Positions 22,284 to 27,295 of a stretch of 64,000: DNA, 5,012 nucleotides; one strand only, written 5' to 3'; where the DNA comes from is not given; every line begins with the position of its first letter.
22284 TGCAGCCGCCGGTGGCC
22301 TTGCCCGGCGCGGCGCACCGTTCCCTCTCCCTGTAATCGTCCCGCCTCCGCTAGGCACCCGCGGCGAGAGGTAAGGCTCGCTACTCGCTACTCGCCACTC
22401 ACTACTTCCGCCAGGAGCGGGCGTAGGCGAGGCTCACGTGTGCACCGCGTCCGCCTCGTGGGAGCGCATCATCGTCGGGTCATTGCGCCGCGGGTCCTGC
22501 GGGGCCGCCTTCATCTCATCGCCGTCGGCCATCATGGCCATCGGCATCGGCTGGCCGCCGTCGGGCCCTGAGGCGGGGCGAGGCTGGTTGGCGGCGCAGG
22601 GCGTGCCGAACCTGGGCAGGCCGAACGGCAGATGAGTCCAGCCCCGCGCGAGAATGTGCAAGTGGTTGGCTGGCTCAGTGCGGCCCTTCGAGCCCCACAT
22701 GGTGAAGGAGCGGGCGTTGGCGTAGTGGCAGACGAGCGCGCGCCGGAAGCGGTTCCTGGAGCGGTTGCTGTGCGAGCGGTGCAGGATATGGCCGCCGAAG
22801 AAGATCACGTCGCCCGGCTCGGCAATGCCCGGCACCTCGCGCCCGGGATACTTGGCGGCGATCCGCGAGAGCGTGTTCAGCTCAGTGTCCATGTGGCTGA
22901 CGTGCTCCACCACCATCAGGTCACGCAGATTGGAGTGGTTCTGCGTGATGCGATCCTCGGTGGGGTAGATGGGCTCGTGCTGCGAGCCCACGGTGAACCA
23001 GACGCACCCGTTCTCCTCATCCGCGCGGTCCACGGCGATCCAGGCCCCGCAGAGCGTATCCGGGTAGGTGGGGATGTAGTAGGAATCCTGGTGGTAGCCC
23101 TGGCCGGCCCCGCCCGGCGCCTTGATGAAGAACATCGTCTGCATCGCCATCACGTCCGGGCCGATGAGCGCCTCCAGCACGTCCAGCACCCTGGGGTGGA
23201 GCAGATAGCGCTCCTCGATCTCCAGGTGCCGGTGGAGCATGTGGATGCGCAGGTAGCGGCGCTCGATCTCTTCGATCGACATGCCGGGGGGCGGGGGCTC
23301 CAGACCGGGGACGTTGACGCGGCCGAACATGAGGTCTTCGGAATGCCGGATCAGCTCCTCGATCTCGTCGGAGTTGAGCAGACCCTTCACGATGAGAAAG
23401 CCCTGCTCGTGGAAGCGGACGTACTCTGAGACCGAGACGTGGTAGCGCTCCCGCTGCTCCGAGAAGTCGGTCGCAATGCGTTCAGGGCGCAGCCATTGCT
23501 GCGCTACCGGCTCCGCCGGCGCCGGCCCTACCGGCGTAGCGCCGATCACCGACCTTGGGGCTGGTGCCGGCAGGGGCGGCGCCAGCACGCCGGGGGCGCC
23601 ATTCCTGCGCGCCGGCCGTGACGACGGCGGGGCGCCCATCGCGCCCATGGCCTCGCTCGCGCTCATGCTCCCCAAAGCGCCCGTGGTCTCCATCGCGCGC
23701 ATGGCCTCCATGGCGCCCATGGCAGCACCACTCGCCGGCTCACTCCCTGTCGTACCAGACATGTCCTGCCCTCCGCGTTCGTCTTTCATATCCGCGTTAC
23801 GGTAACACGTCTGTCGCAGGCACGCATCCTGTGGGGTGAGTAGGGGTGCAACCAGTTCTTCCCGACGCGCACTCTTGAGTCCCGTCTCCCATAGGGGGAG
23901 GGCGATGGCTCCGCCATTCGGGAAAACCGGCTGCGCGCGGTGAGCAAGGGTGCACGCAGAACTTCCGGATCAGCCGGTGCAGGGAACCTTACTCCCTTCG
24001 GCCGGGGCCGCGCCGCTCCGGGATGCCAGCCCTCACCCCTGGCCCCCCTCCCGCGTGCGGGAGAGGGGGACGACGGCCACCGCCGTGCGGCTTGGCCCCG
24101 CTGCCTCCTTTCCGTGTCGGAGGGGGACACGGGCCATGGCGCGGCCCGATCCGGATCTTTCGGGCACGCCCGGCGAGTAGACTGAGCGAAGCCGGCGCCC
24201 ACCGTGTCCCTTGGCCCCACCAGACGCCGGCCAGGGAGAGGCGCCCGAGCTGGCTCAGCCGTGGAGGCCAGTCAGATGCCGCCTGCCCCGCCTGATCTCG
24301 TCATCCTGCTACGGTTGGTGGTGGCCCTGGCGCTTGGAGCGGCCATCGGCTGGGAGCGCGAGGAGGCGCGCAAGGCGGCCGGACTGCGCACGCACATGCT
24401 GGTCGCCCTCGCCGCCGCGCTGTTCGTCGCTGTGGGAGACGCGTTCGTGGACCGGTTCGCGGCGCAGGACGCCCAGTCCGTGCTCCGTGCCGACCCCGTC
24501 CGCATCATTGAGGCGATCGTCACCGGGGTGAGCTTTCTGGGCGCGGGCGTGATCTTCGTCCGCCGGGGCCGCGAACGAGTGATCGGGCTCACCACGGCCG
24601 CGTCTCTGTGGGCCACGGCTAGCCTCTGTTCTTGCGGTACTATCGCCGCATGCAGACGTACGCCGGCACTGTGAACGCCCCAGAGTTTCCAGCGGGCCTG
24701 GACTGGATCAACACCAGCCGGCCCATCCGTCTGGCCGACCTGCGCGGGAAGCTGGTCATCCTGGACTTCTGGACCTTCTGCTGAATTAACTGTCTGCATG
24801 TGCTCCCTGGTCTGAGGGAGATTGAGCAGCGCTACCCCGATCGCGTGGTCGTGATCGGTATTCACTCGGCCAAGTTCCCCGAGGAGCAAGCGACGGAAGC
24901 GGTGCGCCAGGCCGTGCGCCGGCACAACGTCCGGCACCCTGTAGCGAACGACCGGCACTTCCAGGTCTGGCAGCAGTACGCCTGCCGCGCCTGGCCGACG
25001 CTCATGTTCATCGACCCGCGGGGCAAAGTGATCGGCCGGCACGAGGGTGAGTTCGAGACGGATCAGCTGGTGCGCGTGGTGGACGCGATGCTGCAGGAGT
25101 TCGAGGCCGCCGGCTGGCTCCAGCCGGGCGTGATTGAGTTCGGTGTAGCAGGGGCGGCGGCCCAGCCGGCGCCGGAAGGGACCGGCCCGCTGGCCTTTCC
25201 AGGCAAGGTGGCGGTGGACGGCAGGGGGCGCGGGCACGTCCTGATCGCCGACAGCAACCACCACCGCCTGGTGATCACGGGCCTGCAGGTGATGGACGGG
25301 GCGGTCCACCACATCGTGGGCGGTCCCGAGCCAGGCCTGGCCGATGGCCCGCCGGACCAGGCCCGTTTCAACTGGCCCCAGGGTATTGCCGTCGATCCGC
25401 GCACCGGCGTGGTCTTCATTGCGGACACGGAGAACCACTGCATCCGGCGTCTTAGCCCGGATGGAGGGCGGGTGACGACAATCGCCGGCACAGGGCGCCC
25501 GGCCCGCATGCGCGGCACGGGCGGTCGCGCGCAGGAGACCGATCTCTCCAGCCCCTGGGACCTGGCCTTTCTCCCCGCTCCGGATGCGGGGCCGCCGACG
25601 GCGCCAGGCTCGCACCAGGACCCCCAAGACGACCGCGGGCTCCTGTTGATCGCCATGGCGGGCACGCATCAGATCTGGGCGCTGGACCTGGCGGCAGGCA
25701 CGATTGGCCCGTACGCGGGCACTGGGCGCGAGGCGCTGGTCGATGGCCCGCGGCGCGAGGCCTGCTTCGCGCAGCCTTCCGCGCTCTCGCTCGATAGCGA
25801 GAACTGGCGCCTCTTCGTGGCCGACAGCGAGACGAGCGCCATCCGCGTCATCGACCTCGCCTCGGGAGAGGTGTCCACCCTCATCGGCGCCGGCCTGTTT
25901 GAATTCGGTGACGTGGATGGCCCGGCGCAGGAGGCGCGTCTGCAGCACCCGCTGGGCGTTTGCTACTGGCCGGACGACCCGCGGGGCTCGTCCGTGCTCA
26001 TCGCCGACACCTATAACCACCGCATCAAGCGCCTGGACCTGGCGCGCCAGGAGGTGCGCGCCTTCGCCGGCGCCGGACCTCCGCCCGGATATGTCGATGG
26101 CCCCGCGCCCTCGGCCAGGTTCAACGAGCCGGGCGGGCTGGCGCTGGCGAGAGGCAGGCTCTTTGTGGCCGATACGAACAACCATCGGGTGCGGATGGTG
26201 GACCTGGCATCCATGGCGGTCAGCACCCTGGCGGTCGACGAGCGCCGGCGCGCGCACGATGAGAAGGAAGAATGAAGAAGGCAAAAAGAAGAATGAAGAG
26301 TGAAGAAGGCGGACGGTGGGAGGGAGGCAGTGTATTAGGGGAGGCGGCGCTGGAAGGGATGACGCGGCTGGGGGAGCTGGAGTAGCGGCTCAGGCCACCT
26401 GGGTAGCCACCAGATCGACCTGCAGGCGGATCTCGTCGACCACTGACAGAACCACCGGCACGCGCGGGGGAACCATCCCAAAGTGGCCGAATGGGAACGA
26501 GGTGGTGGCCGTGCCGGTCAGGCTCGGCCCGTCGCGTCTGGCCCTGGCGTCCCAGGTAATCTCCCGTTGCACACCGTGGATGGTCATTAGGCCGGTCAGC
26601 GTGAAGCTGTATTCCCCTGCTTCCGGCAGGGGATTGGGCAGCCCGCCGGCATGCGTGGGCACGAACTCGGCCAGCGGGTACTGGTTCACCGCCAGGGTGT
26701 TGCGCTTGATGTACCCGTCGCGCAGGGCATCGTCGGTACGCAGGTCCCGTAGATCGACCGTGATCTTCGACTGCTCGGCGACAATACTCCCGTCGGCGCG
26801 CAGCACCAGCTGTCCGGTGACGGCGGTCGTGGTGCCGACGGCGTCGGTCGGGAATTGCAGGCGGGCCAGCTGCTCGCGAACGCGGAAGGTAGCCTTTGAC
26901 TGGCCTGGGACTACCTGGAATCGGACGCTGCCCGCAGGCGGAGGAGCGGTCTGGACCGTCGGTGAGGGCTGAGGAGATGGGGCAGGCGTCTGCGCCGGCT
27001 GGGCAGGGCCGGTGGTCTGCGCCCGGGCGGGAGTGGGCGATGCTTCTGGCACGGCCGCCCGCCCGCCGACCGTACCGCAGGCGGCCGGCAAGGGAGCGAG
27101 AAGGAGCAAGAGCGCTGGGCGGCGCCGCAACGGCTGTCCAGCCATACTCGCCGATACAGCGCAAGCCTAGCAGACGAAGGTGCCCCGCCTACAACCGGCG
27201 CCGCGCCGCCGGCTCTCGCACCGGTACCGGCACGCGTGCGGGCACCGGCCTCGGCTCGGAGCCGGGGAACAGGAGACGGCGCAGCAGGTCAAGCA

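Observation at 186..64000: Seven family-1 ABC substrate-binding protein genes and not a single ABC permease or ATPase gene in 64 kb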

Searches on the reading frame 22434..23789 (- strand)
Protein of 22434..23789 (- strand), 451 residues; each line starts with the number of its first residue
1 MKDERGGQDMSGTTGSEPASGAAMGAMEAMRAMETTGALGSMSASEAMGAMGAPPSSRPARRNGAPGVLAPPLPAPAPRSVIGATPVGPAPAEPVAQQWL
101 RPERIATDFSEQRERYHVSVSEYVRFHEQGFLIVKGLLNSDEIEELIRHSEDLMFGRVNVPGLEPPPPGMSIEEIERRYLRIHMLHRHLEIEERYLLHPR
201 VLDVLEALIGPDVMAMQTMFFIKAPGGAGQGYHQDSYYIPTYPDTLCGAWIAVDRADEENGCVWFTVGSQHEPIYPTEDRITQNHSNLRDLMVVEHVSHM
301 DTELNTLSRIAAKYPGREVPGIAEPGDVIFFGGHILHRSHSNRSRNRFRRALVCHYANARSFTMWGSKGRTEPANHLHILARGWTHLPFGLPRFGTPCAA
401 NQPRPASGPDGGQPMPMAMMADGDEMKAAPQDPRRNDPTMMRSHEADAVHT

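Call 8: search_protein_families(library=pfam, proteins=[window:22434-23789:-], max_evalue=0.01)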
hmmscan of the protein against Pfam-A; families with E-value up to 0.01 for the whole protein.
window:22434-23789:- (451 aa): 1 family
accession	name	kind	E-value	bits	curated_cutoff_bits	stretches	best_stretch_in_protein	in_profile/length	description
PF05721.19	PhyH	-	7.7e-34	118.3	22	1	126-351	1-213/213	Phytanoyl-CoA dioxygenase (PhyH)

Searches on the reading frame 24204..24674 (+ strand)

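Call 8: search_protein_families(library=pfam, proteins=[window:24204-24674:+], max_evalue=0.01)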
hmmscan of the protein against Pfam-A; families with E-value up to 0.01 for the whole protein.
window:24204-24674:+ (156 aa): 1 family
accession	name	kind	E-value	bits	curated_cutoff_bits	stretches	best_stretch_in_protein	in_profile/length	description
PF02308.21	MgtC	-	1.9e-28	99.7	31.4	1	38-142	1-90/121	MgtC family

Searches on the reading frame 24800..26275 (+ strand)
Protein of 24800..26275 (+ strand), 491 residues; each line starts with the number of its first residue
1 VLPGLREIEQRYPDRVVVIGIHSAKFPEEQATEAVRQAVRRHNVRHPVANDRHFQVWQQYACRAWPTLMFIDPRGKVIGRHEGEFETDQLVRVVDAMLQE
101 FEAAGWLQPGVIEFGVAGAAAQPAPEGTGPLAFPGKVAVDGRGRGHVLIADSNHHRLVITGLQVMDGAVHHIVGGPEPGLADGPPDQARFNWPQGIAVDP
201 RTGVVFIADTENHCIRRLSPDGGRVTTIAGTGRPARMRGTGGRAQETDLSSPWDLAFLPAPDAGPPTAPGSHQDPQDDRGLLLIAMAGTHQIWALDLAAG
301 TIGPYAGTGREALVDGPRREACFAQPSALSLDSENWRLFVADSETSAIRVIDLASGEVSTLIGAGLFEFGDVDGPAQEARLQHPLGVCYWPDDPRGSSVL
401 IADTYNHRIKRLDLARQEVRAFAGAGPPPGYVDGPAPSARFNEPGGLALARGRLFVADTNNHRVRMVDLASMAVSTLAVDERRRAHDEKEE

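Call 8: search_protein_families(library=pfam, proteins=[window:24800-26275:+], max_evalue=0.01)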
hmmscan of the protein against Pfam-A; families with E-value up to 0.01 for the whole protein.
window:24800-26275:+ (491 aa): 5 families
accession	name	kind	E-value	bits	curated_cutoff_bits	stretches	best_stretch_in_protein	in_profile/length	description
PF01436.27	NHL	-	3.1e-31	106.3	20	3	190-217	1-27/28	NHL repeat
PF13905.12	Thioredoxin_8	-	7.1e-06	26.7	27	1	2-77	20-94/94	Thioredoxin-like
PF08450.18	SGL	-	2e-05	24.7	26.3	0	187-228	183-220/246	SMP-30/Gluconolactonase/LRE-like region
PF25021.1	TEN_NHL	-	2.9e-05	23.7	27.1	0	186-231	137-178/357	Teneurin NHL domain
PF00578.27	AhpC-TSA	-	0.0083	16.5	26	0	15-77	59-121/124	AhpC/TSA family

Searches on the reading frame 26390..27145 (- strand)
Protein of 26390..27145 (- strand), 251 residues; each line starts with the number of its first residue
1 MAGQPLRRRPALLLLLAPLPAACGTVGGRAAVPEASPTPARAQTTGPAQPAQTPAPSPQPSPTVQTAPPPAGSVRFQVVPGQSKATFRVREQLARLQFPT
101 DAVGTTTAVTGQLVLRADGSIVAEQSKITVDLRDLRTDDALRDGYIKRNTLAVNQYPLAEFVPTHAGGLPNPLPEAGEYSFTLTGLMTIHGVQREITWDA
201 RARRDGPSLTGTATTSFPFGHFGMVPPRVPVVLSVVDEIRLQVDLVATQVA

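Call 8: search_protein_families(library=pfam, proteins=[window:26390-27145:-], max_evalue=0.01)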
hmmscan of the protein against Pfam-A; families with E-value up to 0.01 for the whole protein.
window:26390-27145:- (251 aa): 1 family
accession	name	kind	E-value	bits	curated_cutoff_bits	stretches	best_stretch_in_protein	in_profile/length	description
PF04264.18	YceI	-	3.8e-19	70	23.7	1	76-247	1-150/150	YceI-like domain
